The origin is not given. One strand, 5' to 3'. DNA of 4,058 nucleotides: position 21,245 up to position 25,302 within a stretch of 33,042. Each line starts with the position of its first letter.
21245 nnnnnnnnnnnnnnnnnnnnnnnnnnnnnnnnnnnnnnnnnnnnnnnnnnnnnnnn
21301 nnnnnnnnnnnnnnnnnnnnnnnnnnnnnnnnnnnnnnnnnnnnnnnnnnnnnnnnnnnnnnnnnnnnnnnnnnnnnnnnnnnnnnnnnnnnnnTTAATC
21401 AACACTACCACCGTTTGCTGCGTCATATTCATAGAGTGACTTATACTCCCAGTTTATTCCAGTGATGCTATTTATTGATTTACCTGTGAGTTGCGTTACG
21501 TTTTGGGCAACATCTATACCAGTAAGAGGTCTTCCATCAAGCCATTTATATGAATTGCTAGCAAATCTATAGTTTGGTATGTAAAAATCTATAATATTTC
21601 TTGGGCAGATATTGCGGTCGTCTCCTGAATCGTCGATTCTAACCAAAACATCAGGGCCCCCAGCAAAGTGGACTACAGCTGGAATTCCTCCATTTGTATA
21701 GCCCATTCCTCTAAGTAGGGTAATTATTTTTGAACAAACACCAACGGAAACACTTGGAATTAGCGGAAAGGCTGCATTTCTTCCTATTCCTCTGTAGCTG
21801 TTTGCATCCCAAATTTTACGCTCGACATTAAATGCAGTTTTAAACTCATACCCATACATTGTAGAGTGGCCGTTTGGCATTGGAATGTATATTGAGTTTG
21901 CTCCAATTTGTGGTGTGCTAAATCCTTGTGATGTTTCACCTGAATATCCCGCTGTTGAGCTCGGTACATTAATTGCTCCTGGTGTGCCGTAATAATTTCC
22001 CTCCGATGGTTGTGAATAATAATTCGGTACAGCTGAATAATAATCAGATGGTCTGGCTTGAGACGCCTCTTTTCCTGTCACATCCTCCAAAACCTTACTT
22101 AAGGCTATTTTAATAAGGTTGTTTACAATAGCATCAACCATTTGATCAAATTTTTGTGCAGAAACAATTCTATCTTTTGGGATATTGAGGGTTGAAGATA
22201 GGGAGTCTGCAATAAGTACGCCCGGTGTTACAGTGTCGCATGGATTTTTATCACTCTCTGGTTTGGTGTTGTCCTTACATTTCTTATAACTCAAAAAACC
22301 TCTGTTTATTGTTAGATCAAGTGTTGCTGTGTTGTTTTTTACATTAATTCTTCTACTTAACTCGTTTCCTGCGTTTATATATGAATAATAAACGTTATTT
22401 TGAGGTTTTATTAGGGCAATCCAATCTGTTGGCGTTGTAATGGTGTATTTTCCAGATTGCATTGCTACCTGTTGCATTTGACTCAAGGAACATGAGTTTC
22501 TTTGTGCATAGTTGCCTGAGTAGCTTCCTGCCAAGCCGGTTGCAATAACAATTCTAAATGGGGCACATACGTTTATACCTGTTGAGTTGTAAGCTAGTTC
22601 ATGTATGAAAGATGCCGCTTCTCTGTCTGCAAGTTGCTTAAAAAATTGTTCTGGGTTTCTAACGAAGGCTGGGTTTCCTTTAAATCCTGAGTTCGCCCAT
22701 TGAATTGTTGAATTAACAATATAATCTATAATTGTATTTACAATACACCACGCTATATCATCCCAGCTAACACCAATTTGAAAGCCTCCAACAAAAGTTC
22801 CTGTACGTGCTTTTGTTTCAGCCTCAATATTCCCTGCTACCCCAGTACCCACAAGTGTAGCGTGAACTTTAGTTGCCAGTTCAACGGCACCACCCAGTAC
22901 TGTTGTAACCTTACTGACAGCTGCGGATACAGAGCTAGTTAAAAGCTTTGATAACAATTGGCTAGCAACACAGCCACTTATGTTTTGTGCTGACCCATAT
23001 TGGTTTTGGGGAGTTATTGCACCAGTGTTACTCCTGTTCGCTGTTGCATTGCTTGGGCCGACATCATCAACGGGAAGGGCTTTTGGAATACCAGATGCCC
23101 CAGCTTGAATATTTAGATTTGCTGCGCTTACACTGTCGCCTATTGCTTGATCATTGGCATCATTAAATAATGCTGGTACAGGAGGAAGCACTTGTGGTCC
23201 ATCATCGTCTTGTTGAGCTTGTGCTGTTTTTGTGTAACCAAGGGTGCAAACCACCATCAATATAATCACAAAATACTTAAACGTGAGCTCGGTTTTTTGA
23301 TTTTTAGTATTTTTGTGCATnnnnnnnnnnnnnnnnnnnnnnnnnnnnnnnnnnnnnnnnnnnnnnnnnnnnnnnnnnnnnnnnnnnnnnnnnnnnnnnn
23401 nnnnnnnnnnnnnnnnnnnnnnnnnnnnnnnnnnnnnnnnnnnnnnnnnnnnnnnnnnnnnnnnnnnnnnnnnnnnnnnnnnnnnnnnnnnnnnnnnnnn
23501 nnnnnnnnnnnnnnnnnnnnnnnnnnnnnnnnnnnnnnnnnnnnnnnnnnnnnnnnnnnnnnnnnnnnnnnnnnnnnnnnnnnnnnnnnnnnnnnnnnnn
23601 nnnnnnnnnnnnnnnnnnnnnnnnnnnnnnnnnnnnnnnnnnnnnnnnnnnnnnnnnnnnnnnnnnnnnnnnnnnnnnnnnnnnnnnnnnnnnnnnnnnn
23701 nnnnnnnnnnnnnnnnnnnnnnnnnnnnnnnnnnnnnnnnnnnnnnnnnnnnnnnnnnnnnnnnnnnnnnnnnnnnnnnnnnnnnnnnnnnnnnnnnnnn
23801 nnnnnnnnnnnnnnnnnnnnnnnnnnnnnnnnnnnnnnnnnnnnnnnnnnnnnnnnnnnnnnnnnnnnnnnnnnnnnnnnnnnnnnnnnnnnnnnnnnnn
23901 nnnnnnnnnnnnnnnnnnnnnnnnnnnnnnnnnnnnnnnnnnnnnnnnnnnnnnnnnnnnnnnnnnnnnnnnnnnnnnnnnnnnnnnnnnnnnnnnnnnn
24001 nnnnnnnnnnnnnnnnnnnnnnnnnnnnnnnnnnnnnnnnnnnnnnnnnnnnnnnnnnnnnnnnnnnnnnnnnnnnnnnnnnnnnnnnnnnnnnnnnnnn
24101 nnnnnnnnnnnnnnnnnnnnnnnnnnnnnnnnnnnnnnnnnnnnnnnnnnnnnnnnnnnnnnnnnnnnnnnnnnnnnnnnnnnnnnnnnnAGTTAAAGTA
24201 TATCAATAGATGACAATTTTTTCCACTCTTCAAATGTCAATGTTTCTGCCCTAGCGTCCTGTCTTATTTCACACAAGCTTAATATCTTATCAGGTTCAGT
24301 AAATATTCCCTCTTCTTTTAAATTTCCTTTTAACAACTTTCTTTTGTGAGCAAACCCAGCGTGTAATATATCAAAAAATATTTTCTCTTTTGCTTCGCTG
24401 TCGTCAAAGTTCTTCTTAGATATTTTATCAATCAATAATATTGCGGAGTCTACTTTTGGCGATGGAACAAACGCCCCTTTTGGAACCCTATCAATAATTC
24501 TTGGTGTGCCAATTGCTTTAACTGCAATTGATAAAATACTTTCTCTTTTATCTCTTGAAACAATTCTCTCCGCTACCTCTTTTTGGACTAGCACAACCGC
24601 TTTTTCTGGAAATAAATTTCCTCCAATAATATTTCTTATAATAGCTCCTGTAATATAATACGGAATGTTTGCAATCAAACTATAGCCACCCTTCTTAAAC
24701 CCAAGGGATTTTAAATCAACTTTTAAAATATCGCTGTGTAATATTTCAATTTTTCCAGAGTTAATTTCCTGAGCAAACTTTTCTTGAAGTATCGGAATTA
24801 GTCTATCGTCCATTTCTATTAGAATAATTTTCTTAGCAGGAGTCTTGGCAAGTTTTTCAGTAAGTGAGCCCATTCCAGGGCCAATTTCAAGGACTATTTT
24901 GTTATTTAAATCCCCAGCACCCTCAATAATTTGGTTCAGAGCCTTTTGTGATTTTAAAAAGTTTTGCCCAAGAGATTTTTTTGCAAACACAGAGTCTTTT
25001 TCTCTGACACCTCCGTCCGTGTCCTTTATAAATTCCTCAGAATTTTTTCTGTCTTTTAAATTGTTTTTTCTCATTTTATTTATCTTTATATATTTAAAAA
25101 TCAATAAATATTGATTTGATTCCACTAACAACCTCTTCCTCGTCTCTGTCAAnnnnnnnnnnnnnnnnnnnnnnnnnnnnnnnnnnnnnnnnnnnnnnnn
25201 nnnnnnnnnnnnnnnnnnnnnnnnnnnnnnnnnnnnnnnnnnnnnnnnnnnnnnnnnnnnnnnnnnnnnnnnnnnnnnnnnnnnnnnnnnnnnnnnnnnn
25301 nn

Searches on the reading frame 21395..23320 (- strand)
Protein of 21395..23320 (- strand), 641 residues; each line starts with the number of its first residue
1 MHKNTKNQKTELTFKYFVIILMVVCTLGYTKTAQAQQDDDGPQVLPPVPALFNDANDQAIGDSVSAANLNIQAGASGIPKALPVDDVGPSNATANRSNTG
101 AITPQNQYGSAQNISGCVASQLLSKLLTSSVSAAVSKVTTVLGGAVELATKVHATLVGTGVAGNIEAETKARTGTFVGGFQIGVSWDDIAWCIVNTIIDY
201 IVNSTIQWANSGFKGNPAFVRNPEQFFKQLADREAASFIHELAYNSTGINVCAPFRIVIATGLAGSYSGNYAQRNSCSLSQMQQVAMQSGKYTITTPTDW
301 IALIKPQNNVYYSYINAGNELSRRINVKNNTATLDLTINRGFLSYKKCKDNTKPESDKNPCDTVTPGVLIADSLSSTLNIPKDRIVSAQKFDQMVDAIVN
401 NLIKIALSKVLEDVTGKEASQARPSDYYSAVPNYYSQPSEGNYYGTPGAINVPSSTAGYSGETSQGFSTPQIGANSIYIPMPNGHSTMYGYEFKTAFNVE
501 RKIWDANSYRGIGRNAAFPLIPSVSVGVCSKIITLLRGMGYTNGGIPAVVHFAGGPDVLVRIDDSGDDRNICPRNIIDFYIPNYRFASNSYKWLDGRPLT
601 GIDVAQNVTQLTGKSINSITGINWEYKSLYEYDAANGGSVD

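Call 8: search_protein_families(library=pfam, proteins=[window:21395-23320:-], max_evalue=0.01)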
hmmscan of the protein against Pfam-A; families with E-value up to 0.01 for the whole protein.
window:21395-23320:- (641 aa): 0 families

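Call 24: find_encoding_contigs(protein=window:21395-23320:-, flank=4000, max_places=10)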
Protein window:21395-23320:- (641 aa): 3 contigs read that carry it; 1 place shown.
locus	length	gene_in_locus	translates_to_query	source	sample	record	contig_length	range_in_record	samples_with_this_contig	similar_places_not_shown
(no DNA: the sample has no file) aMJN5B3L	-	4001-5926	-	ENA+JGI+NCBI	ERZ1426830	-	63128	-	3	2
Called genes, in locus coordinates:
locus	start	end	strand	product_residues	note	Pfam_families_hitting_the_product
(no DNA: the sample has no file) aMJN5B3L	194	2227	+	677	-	PF00580:UvrD-helicase, PF01443:Viral_helicase1 (faint), PF13245:AAA_19, PF13087:AAA_12 (faint), PF13361:UvrD_C, PF13538:UvrD_C_2 (weak)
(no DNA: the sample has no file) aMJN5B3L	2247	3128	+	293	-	PF01861:BpsA_C (weak), PF00398:RrnaAD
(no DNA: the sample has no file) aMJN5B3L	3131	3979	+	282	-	-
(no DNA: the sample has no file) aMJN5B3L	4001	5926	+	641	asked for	-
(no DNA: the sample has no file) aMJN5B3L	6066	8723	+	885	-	-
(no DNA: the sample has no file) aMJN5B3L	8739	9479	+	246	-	-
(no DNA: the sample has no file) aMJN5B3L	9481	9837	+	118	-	-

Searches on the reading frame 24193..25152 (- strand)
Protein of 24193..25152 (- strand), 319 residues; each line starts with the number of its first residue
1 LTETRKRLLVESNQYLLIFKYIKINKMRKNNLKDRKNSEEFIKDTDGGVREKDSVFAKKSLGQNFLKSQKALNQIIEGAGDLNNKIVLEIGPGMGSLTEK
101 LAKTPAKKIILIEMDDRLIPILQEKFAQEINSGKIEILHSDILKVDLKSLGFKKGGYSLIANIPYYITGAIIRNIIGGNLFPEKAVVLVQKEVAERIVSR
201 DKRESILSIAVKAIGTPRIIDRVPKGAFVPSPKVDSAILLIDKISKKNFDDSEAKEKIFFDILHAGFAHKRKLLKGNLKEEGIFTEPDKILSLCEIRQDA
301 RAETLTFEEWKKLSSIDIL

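Call 8: search_protein_families(library=pfam, proteins=[window:24193-25152:-], max_evalue=0.01)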
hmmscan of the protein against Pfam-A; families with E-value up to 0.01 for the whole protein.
window:24193-25152:- (319 aa): 5 families
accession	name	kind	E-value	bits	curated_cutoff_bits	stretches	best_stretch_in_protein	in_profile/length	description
PF00398.26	RrnaAD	-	5.4e-46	157.2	24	1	57-313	4-257/263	Ribosomal RNA adenine dimethylase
PF01861.22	BpsA_C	-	1e-05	25.3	27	1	74-142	33-101/243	Branched-chain polyamine synthase A C-terminal domain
PF13649.12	Methyltransf_25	-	7.4e-05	23.8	27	1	87-148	1-61/97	Methyltransferase domain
PF02390.23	Methyltransf_4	-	0.0012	18.8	24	1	84-145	2-63/173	Putative methyltransferase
PF05891.18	Methyltransf_PK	-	0.0099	15.9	27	0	68-160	38-126/218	AdoMet dependent proline di-methyltransferase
